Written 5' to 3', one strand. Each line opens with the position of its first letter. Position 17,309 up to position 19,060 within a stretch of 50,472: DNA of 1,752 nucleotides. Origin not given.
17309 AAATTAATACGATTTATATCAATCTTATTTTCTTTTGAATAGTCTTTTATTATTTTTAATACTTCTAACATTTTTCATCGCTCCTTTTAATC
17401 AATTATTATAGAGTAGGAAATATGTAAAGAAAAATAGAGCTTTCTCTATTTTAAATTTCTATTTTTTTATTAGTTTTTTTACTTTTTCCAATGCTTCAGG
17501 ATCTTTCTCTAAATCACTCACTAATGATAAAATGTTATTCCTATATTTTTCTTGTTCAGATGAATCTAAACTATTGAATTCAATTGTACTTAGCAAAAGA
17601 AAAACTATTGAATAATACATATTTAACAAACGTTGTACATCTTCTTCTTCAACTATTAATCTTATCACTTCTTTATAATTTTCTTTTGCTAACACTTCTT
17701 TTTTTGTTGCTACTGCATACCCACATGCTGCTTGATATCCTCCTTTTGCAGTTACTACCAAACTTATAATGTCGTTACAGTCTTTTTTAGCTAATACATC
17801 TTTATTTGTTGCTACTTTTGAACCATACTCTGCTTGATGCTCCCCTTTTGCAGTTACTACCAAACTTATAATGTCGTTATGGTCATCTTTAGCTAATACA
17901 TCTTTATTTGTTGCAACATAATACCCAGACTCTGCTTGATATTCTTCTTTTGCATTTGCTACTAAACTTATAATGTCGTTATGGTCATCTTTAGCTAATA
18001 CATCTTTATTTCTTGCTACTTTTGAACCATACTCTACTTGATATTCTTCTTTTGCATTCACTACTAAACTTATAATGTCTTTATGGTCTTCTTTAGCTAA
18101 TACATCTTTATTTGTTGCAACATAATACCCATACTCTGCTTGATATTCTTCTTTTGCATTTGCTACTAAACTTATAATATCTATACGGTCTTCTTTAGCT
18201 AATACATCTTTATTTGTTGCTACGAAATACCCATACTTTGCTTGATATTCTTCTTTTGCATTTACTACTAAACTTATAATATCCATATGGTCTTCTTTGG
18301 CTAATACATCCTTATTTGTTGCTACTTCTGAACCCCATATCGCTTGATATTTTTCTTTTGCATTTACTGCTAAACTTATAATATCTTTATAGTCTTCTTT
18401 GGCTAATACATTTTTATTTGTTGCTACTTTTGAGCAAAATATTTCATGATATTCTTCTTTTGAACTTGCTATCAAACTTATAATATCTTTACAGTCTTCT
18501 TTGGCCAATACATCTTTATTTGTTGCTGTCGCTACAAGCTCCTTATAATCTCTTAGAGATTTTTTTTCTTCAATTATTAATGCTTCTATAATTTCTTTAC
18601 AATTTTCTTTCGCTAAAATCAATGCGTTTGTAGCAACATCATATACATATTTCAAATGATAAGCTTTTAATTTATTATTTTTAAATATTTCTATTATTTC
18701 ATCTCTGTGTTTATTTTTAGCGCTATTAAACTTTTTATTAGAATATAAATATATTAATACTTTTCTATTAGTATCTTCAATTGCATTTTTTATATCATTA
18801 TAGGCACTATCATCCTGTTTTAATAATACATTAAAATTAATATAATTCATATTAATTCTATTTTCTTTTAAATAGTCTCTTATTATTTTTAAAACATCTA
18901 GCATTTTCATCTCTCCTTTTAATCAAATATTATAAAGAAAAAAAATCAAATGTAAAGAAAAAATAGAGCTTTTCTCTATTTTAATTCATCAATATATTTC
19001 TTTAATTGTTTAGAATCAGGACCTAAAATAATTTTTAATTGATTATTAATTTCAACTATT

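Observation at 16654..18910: Paralogous proteins built from 34-aa tandem repeats with variation focused at a few positions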

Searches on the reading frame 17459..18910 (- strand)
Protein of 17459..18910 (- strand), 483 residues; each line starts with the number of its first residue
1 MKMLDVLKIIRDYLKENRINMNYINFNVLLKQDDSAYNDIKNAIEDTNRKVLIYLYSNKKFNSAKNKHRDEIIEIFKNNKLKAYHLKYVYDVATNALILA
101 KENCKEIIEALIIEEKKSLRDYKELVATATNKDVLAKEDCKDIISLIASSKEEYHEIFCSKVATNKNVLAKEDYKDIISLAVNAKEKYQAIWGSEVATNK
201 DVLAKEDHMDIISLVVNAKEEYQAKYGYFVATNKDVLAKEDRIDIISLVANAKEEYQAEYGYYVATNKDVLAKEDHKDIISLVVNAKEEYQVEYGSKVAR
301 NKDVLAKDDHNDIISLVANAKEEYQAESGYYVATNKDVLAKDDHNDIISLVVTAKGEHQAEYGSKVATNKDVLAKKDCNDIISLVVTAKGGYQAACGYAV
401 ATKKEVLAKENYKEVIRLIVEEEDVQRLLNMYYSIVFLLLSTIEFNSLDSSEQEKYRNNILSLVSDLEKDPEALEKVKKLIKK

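Call 3: search_protein_families(library=pfam, proteins=[window:17459-18910:-], max_evalue=1)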
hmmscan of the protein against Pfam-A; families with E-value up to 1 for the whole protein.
window:17459-18910:- (483 aa): 8 families
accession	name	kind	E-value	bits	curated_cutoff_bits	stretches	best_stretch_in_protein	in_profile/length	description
PF19203.5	DUF5875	-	1.6e-05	25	26.5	1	167-218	149-200/228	Family of unknown function (DUF5875)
PF10505.14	NARG2_C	-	0.00092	19.2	30.8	0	330-373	27-70/211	NMDA receptor-regulated gene protein 2 C-terminus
PF16250.10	DUF4907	-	0.002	18.3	25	0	223-243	6-26/67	Domain of unknown function (DUF4907)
PF05014.21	Nuc_deoxyrib_tr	-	0.015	15.9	28.8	0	359-422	44-109/117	Nucleoside 2-deoxyribosyltransferase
PF00178.28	Ets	-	0.026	15.3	26.9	0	269-300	8-39/81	Ets-domain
PF14449.11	PT-TG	-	0.083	13.3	23.5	0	380-410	10-40/68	Pre-toxin TG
PF22618.1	RskA_N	-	0.16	12.6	27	0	337-374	11-48/48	Anti-sigma-K factor RskA, N-terminal domain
PF05886.16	Orthopox_F8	-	0.29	11.8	25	0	154-180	34-60/65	Orthopoxvirus F8 protein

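Call 4: search_protein_families(library=ncbifam, proteins=[window:17459-18910:-], max_evalue=1)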
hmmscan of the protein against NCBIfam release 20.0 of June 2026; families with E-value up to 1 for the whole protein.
window:17459-18910:- (483 aa): 6 families
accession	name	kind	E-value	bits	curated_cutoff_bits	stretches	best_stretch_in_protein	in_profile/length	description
NF047352.1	P_loop_sacsin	domain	0.00065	20.1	50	0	329-363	27-61/80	sacsin N-terminal ATP-binding-like domain-containing protein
NF004857.0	PRK06210.1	equivalog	0.001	18.6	341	0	205-238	83-116/275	enoyl-CoA hydratase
NF002324.0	PRK01271.1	equivalog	0.026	15.1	83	1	177-206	39-70/75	tautomerase PptA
NF007419.0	PRK09958.1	equivalog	0.046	13.3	251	0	342-393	70-121/204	acid-sensing system DNA-binding response regulator EvgA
TIGR04287.1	exosort_XrtK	exception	0.057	12.9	55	0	310-338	35-63/163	exosortase K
NF008436.0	PRK11278.1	equivalog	0.1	11.5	749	0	220-290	28-96/448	NADH-quinone oxidoreductase subunit NuoF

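Call 5: search_solved_structures(query=window:17459-18910:-, max_evalue=10)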
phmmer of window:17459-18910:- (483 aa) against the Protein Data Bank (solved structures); distinct sequences matched with E-value up to 10: 1.
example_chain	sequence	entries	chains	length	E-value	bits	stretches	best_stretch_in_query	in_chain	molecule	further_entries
4hqd_A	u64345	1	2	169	0.045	15.8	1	271-379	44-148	Engineered Protein OR265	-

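Call 6: find_homologous_proteins(query=window:17459-18910:-, max_evalue=0.001)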
Query window:17459-18910:- (483 aa): 6 proteins with E <= 0.001 among 8000 candidates.
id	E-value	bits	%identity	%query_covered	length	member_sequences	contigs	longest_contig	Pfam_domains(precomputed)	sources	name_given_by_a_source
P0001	2.5e-58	216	43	58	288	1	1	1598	-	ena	-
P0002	9.0e-57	211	43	58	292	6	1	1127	-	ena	-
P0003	2.0e-52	197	42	53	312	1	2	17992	-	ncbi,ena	-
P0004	4.6e-29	120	31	51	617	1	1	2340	-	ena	-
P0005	9.4e-22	96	38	34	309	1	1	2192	-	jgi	-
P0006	6.8e-19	86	31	44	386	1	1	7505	-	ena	-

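Call 24: search_protein_representatives(alignment_id=A1)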
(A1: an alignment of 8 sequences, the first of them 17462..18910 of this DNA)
Query: 8 sequences, 349 profile positions. Proteins with E-value up to 0.001 (for the whole library): 179; up to 1e-10: 86; up to 1e-30: 30. The best 150 are listed.
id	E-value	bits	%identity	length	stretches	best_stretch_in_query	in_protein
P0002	1.5e-116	405.6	-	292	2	1-252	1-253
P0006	3.2e-101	355.2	-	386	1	1-320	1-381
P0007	2.3e-84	299.7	-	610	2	1-284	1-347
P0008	3.4e-83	295.9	-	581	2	1-291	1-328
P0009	6.4e-74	265.4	-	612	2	1-288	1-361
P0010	6.3e-71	255.6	-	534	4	1-264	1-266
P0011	8.3e-64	232.1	-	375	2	55-242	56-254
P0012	1.4e-61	224.8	-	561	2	86-345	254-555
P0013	2.0e-59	217.7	-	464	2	6-229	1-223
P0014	2.2e-56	207.7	-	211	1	102-318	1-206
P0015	6.8e-56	206.1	-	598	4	7-266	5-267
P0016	3.9e-55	203.6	-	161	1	6-160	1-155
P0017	1.4e-54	201.8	-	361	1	1-348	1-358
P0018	2.7e-53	197.5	-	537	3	88-239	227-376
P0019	8.7e-46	172.9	-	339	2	21-222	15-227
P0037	3.6e-29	118.2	-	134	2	147-224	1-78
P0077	1.0e-12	64.1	-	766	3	71-309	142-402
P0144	4.1e-06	42.4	-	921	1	85-337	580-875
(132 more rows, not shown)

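Call 25: predict_structure(alignment_id=A1)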
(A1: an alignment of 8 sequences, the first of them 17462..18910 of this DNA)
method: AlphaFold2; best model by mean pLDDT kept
length: 483 residues; sequences in the alignment: 8
mean_pLDDT: 86.4   pTM: 0.77
mean pLDDT of the five models: 86.4, 73.6, 73.4, 69.5, 62.9
residues with pLDDT >= 90: 258; 70-90: 152; 50-70: 56; < 50: 17
segments of 3 or more residues with pLDDT < 50: 440-444, 463-465, 477-483
pLDDT, mean of each block of 10 residues (from residue 1): 88 89 89 90 87 90 85 83 71 81 82 64 81 88 84 81 95 94 92 97 98 97 98 98 98 98 99 98 98 99 98 98 98 98 98 97 98 96 95 88 83 83 74 58 53 56 50 50 36
secondary structure, 60 per line:
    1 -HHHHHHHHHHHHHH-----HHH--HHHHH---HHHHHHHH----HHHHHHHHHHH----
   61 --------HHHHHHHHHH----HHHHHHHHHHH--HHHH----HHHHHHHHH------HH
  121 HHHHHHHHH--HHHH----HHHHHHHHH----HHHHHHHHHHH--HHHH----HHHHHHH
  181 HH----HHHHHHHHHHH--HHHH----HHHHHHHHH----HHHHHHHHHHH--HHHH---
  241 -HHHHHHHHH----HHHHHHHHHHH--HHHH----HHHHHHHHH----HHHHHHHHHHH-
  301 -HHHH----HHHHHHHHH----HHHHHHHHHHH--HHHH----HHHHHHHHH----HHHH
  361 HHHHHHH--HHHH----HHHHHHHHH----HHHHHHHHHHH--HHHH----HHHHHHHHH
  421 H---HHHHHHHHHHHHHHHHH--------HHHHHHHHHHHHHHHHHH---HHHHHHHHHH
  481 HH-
elements in order: H2-15 H26-30 H34-41 H46-56 H69-78 H83-93 H96-99 H104-112 H119-129 H132-135 H140-148 H153-163 H166-169 H174-182 H187-197 H200-203 H208-216 H221-231 H234-237 H242-250 H255-265 H268-271 H276-284 H289-299 H302-305 H310-318 H323-333 H336-339 H344-352 H357-367 H370-373 H378-386 H391-401 H404-407 H412-421 H425-441 H450-467 H471-482

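Call 29: search_protein_families(library=pfam, alignment_id=A3, max_evalue=0.001)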
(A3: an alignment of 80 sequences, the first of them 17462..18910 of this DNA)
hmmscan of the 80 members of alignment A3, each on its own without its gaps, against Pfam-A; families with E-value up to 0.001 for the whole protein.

A. member 1, window:17462-18910:- (483 aa): 2 families
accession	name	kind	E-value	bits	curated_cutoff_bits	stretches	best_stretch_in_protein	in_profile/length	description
PF19203.5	DUF5875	-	1.6e-05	25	26.5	0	167-218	149-200/228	Family of unknown function (DUF5875)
PF10505.14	NARG2_C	-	0.00092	19.2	30.8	0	330-373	27-70/211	NMDA receptor-regulated gene protein 2 C-terminus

B. families by the number of members that match (of 80 scanned): 8 families
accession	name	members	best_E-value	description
PF19203.5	DUF5875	1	1.6e-05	Family of unknown function (DUF5875)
PF08777.17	RRM_3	1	0.00015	RNA binding motif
PF13506.12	Glyco_transf_21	1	0.00028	Glycosyl transferase family 21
PF14842.11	FliG_N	1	0.00039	FliG N-terminal domain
PF07815.19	Abi_HHR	1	0.00073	Abl-interactor HHR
PF01582.25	TIR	1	0.00079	TIR domain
PF21174.3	Glce_b_sandwich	1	0.00091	D-glucuronyl C5-epimerase, beta-sandwich domain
PF10505.14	NARG2_C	1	0.00092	NMDA receptor-regulated gene protein 2 C-terminus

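Call 30: fold_search(model_id=the predicted structure, library=pdb)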
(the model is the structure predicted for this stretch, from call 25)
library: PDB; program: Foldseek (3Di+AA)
matches with E <= 10: 110; with E <= 0.001: 3
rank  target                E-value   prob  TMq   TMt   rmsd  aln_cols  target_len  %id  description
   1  9ld1_A                2.5e-04  0.99  0.15  0.10  28.2       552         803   11  Inactivate TOD4 with TC DNA substrate (released 2025-11-19)
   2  2ypf_A                5.6e-04  0.85  0.12  0.09  27.6       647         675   11  Structure of the AvrBs3-DNA complex provides new insights into the initial thymine-recognition mechanism (released 2013-08-28)
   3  9ld0_A                7.1e-04  0.96  0.15  0.10  27.9       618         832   12  Inactivate TOD6 with CC DNA substrate (released 2025-11-19)
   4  4ot3_B                1.1e-03  0.98  0.17  0.17  29.6       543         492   12  Crystal structure of the S505L mutant of TAL effector dHax3 (released 2014-05-28)
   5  4osw_B                1.2e-03  0.99  0.18  0.18  29.7       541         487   14  Crystal structure of the S505E mutant of TAL effector dHax3 (released 2014-05-28)
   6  4osk_B                1.2e-03  0.98  0.18  0.17  31.0       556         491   13  Crystal structure of TAL effector reveals the recognition between asparagine and guanine (released 2014-05-28)
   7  6jw3_A                1.4e-03  0.98  0.18  0.17  28.8       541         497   13  Degenerate RVD RG forms a distinct loop conformation (released 2020-04-22)
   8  9lcx_A                1.6e-03  0.94  0.16  0.10  26.9       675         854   10  Inactive TOD6 with AC DNA substrate (released 2025-11-19)
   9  9lcy_A                1.7e-03  0.97  0.17  0.11  29.5       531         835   13  Inactivate TOD6 with TC DNA substrate (released 2025-11-19)
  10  4ost_B                1.9e-03  0.98  0.19  0.18  29.9       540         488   14  Crystal structure of the S505C mutant of TAL effector dHax3 (released 2014-05-28)
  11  4osz_B                2.1e-03  0.97  0.18  0.18  29.9       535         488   15  Crystal structure of the S505P mutant of TAL effector dHax3 (released 2014-05-28)
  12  4osi_A                2.2e-03  0.97  0.18  0.18  29.6       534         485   12  Crystal structure of the TAL effector dHax3 with NI RVD at 2.8 angstrom resolution (released 2014-05-28)
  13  4osm_B                2.2e-03  0.97  0.18  0.17  29.3       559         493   13  Crystal structure of the S505H mutant of TAL effector dHax3 (released 2014-05-28)
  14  4ost_A                2.2e-03  0.93  0.16  0.15  29.7       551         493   13  Crystal structure of the S505C mutant of TAL effector dHax3 (released 2014-05-28)
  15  9lcz_A                2.3e-03  0.96  0.17  0.11  28.6       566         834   11  Inactivate TOD6 with GC DNA substrate (released 2025-11-19)
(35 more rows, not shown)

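Call 32: find_encoding_contigs(protein=P0003, flank=8000, max_places=4)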
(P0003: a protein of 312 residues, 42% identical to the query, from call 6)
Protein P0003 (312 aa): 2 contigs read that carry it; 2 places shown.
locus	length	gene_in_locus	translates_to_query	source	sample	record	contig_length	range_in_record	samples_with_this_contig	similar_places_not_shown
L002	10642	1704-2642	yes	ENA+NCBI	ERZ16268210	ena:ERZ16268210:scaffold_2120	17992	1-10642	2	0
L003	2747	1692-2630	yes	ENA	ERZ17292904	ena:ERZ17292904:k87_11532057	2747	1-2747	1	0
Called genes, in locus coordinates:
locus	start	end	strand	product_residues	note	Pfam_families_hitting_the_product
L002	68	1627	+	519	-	-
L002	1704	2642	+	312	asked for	-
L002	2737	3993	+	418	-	PF00512:HisKA, PF02518:HATPase_c, PF13589:HATPase_c_3 (faint), PF14501:HATPase_c_5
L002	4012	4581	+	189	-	PF01966:HD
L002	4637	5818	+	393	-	-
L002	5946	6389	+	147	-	PF03862:SpoVAC_SpoVAEB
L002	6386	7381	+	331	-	PF07451:SpoVAD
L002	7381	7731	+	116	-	PF03862:SpoVAC_SpoVAEB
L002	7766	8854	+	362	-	-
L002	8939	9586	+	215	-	PF04542:Sigma70_r2, PF04539:Sigma70_r3, PF08281:Sigma70_r4_2, PF04545:Sigma70_r4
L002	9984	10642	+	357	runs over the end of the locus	PF13793:Pribosyltran_N, PF00156:Pribosyltran, PF14572:Pribosyl_synth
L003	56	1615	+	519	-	-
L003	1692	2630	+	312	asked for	-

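Call 34: find_encoding_contigs(protein=P0006, flank=8000, max_places=4)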
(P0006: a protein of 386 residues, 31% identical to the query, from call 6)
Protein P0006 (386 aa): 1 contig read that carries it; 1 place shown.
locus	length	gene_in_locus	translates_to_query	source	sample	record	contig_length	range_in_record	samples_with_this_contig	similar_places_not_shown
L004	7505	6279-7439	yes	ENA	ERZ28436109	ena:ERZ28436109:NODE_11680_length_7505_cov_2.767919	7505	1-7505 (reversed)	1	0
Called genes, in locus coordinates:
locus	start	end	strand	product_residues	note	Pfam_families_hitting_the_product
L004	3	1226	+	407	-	?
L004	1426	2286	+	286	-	PF01136:Peptidase_U32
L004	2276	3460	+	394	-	PF01136:Peptidase_U32, PF16325:Peptidase_U32_C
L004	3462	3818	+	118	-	PF01966:HD (weak)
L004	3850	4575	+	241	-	PF13286:HD_assoc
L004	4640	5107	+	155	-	PF03449:GreA_GreB_N, PF01272:GreA_GreB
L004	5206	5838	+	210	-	-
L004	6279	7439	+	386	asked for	-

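Call 35: find_encoding_contigs(protein=P0004, flank=8000, max_places=4)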
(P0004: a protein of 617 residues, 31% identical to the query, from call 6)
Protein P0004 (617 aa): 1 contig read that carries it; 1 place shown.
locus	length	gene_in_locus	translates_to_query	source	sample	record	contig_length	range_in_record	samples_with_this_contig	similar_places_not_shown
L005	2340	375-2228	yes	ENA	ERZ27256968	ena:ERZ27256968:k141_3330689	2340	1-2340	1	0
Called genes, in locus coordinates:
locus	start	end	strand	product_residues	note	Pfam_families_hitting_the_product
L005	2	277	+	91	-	?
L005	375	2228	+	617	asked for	-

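Call 43: search_protein_families(library=padloc, proteins=[window:17459-18910:-, P0004, P0010, P0015], max_evalue=0.1)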
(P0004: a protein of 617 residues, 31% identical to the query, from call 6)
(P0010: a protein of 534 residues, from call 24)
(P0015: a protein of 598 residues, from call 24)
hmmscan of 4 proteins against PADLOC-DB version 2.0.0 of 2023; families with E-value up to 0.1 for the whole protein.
window:17459-18910:- (483 aa): 0 families

P0004 (617 aa): 0 families

P0010 (534 aa): 0 families

P0015 (598 aa): 0 families

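Call 44: search_protein_families(library=phrogs, proteins=[window:17459-18910:-, P0004, P0010, P0015], max_evalue=0.1)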
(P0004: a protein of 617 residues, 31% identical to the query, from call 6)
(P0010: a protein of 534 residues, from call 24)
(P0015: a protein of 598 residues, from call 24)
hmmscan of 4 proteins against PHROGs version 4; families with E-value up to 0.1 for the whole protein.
window:17459-18910:- (483 aa): 7 families
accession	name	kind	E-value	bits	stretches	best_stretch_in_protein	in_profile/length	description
phrog_25878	-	unknown function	5.5e-07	30.3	0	259-291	98-130/247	-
phrog_26456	-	unknown function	0.00013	23.5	0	137-165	50-78/79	-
phrog_18390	-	unknown function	0.00021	22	0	201-224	26-49/67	-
phrog_16001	-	unknown function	0.017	16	0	212-226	17-31/52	-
phrog_37470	-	unknown function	0.028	15.5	0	125-144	16-35/62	-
phrog_9030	-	unknown function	0.03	16.1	0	211-237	35-61/82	-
phrog_2201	-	unknown function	0.074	13.8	0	168-223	40-92/226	-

P0004 (617 aa): 2 families
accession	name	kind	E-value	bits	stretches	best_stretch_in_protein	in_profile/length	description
phrog_20198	-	other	0.015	16.8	1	8-93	13-95/103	ATPase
phrog_28880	-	unknown function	0.033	15.2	0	373-416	21-62/75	-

P0010 (534 aa): 4 families
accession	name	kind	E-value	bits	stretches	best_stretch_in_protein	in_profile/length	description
phrog_28844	-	unknown function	0.0083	16.9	1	100-172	87-154/194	-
phrog_24548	-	unknown function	0.034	15.5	0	140-180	4-48/76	-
phrog_27428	-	unknown function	0.053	14.9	0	87-165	43-115/122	-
phrog_7403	-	unknown function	0.08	14.2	0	117-139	12-34/60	-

P0015 (598 aa): 0 families

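Call 62: fold_search(model_id=the predicted structure, library=viral)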
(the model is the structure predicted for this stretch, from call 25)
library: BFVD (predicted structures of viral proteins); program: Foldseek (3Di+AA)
matches with E <= 10: 53; with E <= 0.001: 0
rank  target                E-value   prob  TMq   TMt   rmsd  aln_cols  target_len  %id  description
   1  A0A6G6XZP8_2          4.5e-01  0.28  0.26  0.17  15.3       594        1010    8  (no name in the UniProt tables at hand)
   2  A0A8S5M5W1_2          4.7e-01  0.08  0.12  0.07  22.5       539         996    9  Tail tape measure (Fragment) [Siphoviridae sp. ctQyg71]
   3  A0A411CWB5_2          1.1e+00  0.11  0.17  0.08  25.3       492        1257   13  (no name in the UniProt tables at hand)
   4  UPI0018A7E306         1.4e+00  0.02  0.09  0.10  40.6       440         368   14  (no name look-up for this kind of identifier)
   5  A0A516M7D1            1.5e+00  0.12  0.23  0.15  28.1       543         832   11  (no name in the UniProt tables at hand)
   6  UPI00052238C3         1.6e+00  0.02  0.07  0.09  37.0       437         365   10  (no name look-up for this kind of identifier)
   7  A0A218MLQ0            1.8e+00  0.06  0.14  0.08  35.3       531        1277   11  Uncharacterized protein [uncultured virus]
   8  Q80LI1                2.1e+00  0.03  0.11  0.10  26.6       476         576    8  Uncharacterized protein [Adoxophyes honmai nucleopolyhedrovirus]
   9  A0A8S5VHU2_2          2.3e+00  0.04  0.11  0.06  25.5       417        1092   11  Tail tape measure [Siphoviridae sp. cthu813]
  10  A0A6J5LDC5            2.8e+00  0.04  0.12  0.09  44.1       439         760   11  BaeS Signal transduction histidine kinase [uncultured Caudovirales phage]
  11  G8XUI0                3.1e+00  0.01  0.08  0.08  35.1       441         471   13  Regulatory protein IE1 [Aotine betaherpesvirus 1]
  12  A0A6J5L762            3.2e+00  0.05  0.13  0.12  20.4       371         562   12  Uncharacterized protein [uncultured Caudovirales phage]
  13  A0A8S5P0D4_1          3.4e+00  0.07  0.18  0.13  35.6       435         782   10  Minor tail protein [Siphoviridae sp. ctTBR23]
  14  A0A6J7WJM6            3.4e+00  0.02  0.10  0.10  34.3       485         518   11  Caudovirus, tape measure, N-terminal (Fragment) [uncultured Caudovirales phage]
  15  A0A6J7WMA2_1          3.5e+00  0.06  0.17  0.09  38.9       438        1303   10  Phage tail tape measure protein [uncultured Caudovirales phage]
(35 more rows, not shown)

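Call 67: find_related_loci(query=A5, collection=metagenome_contigs, flank=8000)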
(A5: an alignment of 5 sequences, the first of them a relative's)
Query A5 (617 aa) in metagenome_contigs; peptide patterns used: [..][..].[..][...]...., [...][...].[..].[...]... (x = any residue, [..] = any of these).
123 stretches matched a pattern, but none encodes a relative of the query by tblastn (E <= 1e-3).

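Call 68: find_related_loci(query=A5, collection=viral_contigs, flank=8000)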
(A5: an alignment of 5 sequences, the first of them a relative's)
Query A5 (617 aa) in viral_contigs; peptide patterns used: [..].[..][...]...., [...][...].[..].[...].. (x = any residue, [..] = any of these).
97 stretches matched a pattern, but none encodes a relative of the query by tblastn (E <= 1e-3).

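Call 70: find_encoding_contigs(protein=P0037, flank=7000, max_places=3)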
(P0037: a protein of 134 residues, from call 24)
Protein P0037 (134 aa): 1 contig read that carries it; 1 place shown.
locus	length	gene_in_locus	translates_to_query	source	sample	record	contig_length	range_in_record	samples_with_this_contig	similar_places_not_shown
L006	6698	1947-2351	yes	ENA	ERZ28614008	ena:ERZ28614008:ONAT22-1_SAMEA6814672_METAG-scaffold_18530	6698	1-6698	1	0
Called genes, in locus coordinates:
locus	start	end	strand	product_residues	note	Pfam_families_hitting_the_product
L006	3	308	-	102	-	?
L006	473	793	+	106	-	PF00367:PTS_EIIB (weak)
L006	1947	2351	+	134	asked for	-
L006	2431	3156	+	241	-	-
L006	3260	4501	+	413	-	PF00512:HisKA, PF02518:HATPase_c, PF13589:HATPase_c_3 (faint)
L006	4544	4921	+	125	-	-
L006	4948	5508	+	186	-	PF01966:HD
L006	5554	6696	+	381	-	?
